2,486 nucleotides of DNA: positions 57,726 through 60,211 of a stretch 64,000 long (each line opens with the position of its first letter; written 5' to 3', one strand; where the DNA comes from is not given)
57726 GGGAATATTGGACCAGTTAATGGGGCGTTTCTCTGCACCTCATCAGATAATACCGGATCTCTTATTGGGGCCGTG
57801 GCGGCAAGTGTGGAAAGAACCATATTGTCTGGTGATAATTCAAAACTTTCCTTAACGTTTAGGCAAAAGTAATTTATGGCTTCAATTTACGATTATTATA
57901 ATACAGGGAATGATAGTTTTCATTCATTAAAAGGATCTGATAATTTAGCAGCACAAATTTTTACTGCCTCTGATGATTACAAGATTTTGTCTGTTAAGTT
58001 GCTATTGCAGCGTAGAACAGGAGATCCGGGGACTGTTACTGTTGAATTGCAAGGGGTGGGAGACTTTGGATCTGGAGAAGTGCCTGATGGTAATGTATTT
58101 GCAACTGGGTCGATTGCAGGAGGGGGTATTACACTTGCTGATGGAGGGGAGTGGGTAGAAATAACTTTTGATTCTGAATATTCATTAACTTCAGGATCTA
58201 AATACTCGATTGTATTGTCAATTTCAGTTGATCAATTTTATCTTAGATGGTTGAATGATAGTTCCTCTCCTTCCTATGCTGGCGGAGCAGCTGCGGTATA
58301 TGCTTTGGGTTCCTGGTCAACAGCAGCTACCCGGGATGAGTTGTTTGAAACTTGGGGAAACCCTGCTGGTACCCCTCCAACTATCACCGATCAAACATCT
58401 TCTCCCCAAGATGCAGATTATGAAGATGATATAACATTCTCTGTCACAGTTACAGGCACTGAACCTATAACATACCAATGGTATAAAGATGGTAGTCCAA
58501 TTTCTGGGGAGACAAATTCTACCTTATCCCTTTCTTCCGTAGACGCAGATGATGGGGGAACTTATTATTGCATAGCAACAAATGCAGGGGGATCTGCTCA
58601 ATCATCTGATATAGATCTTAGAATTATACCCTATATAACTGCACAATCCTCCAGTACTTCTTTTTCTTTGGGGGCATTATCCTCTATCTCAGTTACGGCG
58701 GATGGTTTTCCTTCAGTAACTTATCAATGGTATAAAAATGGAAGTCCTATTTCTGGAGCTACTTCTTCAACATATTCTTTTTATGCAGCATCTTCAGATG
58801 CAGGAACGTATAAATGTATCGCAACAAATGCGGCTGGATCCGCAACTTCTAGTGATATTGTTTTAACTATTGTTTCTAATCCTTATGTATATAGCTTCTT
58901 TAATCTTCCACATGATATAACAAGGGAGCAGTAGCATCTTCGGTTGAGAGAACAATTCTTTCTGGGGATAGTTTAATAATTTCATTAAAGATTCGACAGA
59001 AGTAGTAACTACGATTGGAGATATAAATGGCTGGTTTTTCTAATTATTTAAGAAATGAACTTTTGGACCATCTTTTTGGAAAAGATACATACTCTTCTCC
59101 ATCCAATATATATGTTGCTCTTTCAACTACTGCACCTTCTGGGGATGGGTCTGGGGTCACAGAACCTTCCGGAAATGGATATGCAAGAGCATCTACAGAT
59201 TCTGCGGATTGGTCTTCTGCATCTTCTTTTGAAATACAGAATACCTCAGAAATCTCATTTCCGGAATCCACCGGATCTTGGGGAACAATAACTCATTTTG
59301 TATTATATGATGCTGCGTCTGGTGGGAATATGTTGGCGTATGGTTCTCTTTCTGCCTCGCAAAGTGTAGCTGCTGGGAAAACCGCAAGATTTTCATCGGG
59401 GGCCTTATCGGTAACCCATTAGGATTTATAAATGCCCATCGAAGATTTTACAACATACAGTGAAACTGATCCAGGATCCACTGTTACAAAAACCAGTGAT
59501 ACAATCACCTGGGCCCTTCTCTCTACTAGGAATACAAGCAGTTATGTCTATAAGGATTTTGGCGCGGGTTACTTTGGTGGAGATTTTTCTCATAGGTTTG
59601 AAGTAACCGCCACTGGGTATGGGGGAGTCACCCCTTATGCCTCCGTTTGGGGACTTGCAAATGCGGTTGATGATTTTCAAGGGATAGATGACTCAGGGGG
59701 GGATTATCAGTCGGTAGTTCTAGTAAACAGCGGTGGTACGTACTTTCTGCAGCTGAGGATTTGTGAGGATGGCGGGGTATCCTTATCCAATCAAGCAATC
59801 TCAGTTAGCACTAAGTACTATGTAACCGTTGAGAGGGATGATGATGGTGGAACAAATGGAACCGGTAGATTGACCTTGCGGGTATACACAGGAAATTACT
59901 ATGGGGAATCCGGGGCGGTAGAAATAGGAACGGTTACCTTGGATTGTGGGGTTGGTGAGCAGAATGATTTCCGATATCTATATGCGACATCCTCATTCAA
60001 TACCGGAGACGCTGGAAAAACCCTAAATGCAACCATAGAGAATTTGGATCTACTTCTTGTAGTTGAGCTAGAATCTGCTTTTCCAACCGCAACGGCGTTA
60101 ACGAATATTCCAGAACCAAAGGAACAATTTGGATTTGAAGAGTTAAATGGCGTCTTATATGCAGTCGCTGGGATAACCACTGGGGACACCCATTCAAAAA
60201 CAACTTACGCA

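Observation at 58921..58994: Fossil 3' end of an adaptor-like gene between two RBP cassettes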

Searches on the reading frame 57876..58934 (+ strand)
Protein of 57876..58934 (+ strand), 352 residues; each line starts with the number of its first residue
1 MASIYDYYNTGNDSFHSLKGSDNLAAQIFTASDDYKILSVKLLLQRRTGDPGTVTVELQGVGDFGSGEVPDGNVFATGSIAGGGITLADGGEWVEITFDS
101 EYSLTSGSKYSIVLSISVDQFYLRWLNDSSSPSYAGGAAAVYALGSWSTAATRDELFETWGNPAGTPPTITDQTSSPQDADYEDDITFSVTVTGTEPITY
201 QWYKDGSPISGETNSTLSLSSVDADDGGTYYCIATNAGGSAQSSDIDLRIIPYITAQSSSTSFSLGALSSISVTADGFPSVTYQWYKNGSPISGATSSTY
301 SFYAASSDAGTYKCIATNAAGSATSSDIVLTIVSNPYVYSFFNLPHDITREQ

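Call 8: search_protein_families(library=pfam, proteins=[window:57876-58931:+], max_evalue=0.01)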
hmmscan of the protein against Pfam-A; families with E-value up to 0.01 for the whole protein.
window:57876-58931:+ (352 aa): 9 families
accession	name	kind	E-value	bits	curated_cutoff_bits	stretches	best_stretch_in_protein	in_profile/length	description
PF13927.12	Ig_3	-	3.9e-27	95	30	2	167-236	1-78/78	Immunoglobulin domain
PF13895.12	Ig_2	-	2.1e-23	82.8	27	2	175-248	6-77/79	Immunoglobulin domain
PF07679.22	I-set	-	3e-22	78.9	23.7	2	173-244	5-85/90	Immunoglobulin I-set domain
PF00047.31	ig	-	3.7e-09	37.2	21.8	1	191-244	16-80/81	Immunoglobulin domain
PF16680.11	Ig_4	-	4.2e-06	27.7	30.1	1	198-234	13-49/71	T-cell surface glycoprotein CD3 delta chain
PF16681.11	Ig_5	-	0.00026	21.8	27.3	0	198-237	20-60/82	Ig-like domain on T-cell surface glycoprotein CD3 epsilon chain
PF07686.23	V-set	-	0.00048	20.7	26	0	212-250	70-108/109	Immunoglobulin V-set domain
PF19081.6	Ig_7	-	0.00057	20.6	27.3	0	182-243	14-73/84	Ig-like domain CHU_C associated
PF05790.21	C2-set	-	0.0094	16.6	24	0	283-329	29-75/80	Immunoglobulin C2-set domain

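Call 9: search_protein_families(library=phrogs, proteins=[window:57876-58931:+], max_evalue=0.01)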
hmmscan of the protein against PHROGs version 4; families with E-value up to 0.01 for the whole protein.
window:57876-58931:+ (352 aa): 15 families
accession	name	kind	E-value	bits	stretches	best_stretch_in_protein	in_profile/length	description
phrog_3995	-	tail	4.6e-40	138.7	2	164-335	121-291/294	tail protein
phrog_2973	-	head and packaging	2.4e-26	93.9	1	164-332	104-282/310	Hoc-like head decoration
phrog_9239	-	tail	4.1e-22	79.4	1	167-337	211-390/741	tail tubular protein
phrog_4069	-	head and packaging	2.2e-21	77.1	2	257-332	38-115/116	Hoc-like head decoration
phrog_158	-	tail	6.4e-17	63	2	260-338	174-257/376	major tail protein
phrog_26223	-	unknown function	2.6e-10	40.3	2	186-250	462-528/775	-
phrog_3945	-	head and packaging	2.1e-08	35.2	1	176-243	76-142/152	Hoc-like head decoration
phrog_3575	-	tail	1.3e-07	31.9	2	254-332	382-459/461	major tail protein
phrog_20917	-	unknown function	1.4e-07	31.9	1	251-332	118-198/418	-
phrog_1149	-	head and packaging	2.6e-07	29.8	1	183-332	761-923/1150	Hoc-like head decoration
phrog_877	-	unknown function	2e-06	26.8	1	26-115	785-871/1141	-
phrog_8700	-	unknown function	3.1e-06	26.8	1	243-327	30-114/453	-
phrog_853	-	tail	6.8e-06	26.4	1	171-241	170-240/254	major tail protein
phrog_1407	-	tail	0.00031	21.4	0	272-325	193-247/258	major tail protein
phrog_9363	-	unknown function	0.0088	15.8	0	168-244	418-492/499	-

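Call 21: find_related_loci(query=window:57876-58931:+, collection=viral_contigs, flank=6000)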
Query window:57876-58931:+ (352 aa) in viral_contigs; peptide patterns used: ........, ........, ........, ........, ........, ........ (x = any residue, [..] = any of these).
33 stretches matched a pattern; 9 encode a relative of the query (tblastn E <= 1e-3); 9 distinct loci.
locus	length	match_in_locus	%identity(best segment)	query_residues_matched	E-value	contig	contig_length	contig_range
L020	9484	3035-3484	35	185-332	4e-22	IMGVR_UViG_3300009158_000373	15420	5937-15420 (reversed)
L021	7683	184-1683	33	166-340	7e-17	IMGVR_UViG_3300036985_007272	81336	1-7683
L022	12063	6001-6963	35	153-338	2e-13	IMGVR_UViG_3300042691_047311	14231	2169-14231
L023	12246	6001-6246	44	188-332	9e-13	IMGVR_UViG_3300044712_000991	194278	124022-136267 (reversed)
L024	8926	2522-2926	34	193-328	8e-12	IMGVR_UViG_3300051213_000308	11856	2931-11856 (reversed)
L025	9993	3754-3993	45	164-326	3e-7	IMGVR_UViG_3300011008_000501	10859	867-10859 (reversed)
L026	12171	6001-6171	41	189-324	2e-6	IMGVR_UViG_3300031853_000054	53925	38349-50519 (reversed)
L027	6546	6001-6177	40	196-317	3e-6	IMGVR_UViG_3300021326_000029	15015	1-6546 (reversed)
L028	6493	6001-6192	32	160-305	2e-5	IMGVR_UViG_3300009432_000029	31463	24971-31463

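Call 28: find_homologous_proteins(query=window:57876-58931:+, max_evalue=0.00001)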
Query window:57876-58931:+ (352 aa): 278 proteins with E <= 0.00001 among 8000 candidates; the best 120 are listed.
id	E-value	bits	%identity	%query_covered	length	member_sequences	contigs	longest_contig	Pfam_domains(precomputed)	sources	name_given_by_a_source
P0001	1.1e-224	763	100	100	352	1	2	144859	PF07679.23,PF13895.13,PF16680.12,PF13927.13,PF00047.32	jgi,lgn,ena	-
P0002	9.0e-89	316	44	49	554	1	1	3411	PF07679.23,PF13895.13,PF07686.24,PF13927.13,PF00047.32,PF06832.19,PF19081.7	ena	-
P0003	3.1e-71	258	46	99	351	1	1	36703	PF07679.23,PF13895.13,PF13927.13,PF16681.12,PF00047.32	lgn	-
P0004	9.6e-71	257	42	75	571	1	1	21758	PF07679.23,PF13895.13,PF13927.13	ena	-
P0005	8.3e-69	250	42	50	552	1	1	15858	PF07679.23,PF13895.13,PF07686.24,PF13927.13,PF00047.32,PF06832.19,PF19081.7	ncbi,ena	-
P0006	4.0e-67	245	38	52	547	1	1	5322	PF07679.23,PF13895.13,PF07686.24,PF16680.12,PF13927.13,PF11465.15,PF16681.12,PF00047.32,PF02832.23,PF28321.1,PF19081.7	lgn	-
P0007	1.7e-64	236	39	46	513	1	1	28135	PF19190.7,PF07679.23,PF19408.6,PF13895.13,PF13927.13,PF00047.32,PF24527.2,PF19081.7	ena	-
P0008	2.4e-62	229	37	50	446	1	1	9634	PF07679.23,PF13895.13,PF07686.24,PF13927.13,PF00047.32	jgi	jgi:hypothetical protein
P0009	5.8e-57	211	39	49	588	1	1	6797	PF07679.23,PF13895.13,PF16706.12,PF07686.24,PF16680.12,PF13927.13,PF00047.32,PF22854.3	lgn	-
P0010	1.2e-56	210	43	39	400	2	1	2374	PF07679.23,PF13895.13,PF04715.20,PF13927.13,PF17957.8,PF00047.32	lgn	-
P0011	2.6e-56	209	40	46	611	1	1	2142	PF07679.23,PF13895.13,PF07686.24,PF13927.13,PF16681.12,PF00047.32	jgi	jgi:hypothetical protein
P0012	1.6e-54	203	37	53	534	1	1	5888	PF07679.23,PF13895.13,PF07686.24,PF13927.13,PF00047.32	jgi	-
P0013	1.7e-54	203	40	50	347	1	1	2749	PF07679.23,PF13895.13,PF00801.27,PF07686.24,PF13927.13,PF00047.32,PF06832.19,PF19081.7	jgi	jgi:hypothetical protein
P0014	5.4e-54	202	44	52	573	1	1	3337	PF07679.23,PF13895.13,PF13927.13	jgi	jgi:hypothetical protein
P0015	2.1e-53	200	41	50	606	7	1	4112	PF07679.23,PF13895.13,PF16820.12,PF16680.12,PF13927.13,PF19081.7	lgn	-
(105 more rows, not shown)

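Call 39: find_encoding_contigs(protein=window:57876-58934:+, flank=4000, max_places=6)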
Protein window:57876-58934:+ (352 aa): no gene with exactly this product is on record in the collection.

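Call 40: find_encoding_contigs(protein=P0003, flank=5000, max_places=3)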
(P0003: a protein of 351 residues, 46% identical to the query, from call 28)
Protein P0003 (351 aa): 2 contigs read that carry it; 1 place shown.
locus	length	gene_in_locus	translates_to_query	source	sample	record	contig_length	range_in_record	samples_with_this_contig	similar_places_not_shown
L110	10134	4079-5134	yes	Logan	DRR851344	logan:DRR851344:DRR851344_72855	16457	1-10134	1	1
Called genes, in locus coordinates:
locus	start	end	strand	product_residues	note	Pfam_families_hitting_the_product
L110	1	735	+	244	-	?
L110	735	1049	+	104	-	-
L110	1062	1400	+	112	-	PF05488:PAAR_motif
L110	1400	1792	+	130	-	PF04965:GPW_gp25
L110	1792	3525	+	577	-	-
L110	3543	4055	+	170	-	PF23140:Gp80 (weak)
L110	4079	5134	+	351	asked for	PF00047:ig (faint), PF07679:I-set, PF13895:Ig_2, PF13927:Ig_3, PF16681:Ig_5 (faint), PF13927:Ig_3, PF13895:Ig_2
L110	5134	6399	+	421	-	-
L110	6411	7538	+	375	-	-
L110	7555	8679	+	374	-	-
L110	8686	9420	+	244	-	-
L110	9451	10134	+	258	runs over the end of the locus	-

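Call 41: find_encoding_contigs(protein=P0001, flank=4000, max_places=6)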
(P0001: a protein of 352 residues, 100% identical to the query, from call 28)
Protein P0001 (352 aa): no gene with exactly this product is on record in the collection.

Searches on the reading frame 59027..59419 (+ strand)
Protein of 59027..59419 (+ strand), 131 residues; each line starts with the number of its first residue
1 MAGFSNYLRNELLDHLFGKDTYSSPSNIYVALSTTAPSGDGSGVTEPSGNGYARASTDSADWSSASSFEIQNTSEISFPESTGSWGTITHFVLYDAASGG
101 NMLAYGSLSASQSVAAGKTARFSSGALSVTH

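Call 8: search_protein_families(library=pfam, proteins=[window:59027-59419:+], max_evalue=0.01)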
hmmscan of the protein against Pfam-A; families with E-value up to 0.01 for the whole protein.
window:59027-59419:+ (131 aa): 1 family
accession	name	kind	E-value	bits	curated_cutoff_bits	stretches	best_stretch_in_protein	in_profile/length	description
PF23140.1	Gp80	-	2.1e-42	144.9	27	1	3-130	1-128/128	Podophage GP4 fiber I protein gp80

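Call 9: search_protein_families(library=phrogs, proteins=[window:59027-59419:+], max_evalue=0.01)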
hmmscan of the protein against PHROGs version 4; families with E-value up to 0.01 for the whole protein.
window:59027-59419:+ (131 aa): 1 family
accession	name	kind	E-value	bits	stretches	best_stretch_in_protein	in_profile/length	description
phrog_240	-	head and packaging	1.5e-29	104.3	1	1-130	60-187/200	head protein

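Call 25: find_related_loci(query=window:59027-59419:+, collection=viral_contigs, flank=6000)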
Query window:59027-59419:+ (131 aa) in viral_contigs; peptide patterns used: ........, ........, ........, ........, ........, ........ (x = any residue, [..] = any of these).
84 stretches matched a pattern; 62 encode a relative of the query (tblastn E <= 1e-3); 62 distinct loci.
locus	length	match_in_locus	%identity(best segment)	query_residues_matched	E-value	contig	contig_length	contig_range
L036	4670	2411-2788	42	1-130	1e-28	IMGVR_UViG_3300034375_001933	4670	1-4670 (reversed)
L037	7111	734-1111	42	1-130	1e-28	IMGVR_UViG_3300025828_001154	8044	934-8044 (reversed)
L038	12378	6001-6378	45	5-130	8e-28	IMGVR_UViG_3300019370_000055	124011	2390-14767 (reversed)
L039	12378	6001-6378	45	5-130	8e-28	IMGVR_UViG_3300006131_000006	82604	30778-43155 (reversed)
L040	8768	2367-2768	41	1-130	1e-26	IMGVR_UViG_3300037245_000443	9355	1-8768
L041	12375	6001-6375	43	5-129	1e-24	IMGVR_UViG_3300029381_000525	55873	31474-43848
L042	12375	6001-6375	43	5-129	1e-24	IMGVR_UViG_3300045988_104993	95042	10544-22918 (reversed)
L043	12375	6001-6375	43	5-129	1e-24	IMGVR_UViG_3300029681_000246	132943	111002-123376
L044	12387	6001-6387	45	5-130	4e-24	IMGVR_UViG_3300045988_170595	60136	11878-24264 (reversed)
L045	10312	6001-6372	40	5-129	5e-24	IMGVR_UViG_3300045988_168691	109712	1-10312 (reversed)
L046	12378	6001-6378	40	5-130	5e-24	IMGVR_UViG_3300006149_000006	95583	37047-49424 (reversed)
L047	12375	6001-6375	45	7-129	9e-24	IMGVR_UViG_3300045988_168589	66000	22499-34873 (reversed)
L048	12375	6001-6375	45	7-129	9e-24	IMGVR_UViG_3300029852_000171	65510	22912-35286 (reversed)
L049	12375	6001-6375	45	7-129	9e-24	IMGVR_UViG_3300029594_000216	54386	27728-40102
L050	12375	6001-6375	45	7-129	9e-24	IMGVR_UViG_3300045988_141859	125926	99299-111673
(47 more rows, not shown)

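Call 36: search_solved_structures(query=window:59027-59419:+, max_evalue=1, show_alignments=1)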
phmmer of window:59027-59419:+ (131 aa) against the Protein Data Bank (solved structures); distinct sequences matched with E-value up to 1: 1.
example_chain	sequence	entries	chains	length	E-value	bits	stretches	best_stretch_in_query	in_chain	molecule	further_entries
8jou_a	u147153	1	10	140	6.3e-12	49.1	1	1-128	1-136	Virion-associated phage protein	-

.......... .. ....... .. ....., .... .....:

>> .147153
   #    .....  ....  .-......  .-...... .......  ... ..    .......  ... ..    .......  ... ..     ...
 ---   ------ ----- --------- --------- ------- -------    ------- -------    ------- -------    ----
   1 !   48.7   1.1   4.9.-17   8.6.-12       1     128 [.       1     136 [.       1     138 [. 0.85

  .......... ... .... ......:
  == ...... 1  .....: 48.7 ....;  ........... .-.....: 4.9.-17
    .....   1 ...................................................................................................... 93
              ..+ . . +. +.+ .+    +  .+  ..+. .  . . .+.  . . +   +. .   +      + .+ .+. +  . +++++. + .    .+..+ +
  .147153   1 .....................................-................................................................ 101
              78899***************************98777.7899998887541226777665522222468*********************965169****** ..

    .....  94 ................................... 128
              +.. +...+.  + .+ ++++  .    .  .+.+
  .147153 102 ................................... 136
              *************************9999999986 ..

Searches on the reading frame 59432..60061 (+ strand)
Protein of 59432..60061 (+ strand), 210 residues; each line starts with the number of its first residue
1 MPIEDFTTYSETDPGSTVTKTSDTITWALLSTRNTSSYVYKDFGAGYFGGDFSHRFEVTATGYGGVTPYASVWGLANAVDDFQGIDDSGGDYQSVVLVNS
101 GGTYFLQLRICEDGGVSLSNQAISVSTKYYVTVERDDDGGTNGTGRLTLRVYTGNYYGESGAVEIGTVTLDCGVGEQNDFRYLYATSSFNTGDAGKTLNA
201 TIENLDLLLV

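Call 55: search_solved_structures(query=window:59432-60061:+, max_evalue=5)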
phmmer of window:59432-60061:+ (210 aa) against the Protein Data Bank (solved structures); distinct sequences matched with E-value up to 5: 1.
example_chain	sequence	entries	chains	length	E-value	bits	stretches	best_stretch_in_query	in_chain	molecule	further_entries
2lrg_A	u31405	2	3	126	0.2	14.4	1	139-202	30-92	Uncharacterized protein | uncharacterized protein DUF4425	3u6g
